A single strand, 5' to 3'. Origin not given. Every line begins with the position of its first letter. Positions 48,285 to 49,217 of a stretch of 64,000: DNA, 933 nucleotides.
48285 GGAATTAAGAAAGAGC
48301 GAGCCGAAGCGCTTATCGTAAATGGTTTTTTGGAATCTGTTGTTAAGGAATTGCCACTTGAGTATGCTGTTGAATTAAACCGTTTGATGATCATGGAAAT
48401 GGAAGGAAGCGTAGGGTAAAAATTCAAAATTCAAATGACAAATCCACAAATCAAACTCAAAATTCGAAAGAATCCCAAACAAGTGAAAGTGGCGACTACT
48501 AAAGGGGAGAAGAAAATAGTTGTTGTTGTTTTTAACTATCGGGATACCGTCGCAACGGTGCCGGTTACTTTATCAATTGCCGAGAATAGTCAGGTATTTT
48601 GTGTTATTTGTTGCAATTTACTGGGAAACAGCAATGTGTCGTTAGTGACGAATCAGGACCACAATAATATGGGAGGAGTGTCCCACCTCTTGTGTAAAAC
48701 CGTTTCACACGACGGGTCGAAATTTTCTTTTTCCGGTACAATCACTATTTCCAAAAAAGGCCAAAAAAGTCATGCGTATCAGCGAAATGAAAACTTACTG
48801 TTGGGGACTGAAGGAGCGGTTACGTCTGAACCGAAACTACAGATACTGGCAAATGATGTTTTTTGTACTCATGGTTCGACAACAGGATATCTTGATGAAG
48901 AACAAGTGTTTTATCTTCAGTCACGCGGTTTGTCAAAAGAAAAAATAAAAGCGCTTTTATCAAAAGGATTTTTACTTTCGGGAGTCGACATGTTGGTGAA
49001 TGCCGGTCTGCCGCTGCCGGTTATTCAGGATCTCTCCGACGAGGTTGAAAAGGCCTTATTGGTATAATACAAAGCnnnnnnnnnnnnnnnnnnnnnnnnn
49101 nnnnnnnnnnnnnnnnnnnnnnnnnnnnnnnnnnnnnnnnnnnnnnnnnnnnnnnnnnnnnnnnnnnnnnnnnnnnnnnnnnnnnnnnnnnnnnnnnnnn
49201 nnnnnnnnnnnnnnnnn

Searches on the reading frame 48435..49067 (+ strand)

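Call 75: search_protein_families(library=pfam, proteins=[window:48435-49067:+], max_evalue=0.00001)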
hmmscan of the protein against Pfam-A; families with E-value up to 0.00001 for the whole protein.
window:48435-49067:+ (210 aa): 1 family
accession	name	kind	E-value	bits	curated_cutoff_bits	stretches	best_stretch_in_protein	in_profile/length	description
PF01458.23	SUFBD_core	-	2.1e-35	122.7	27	1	27-179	81-232/232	SUF system FeS cluster assembly, SufBD core domain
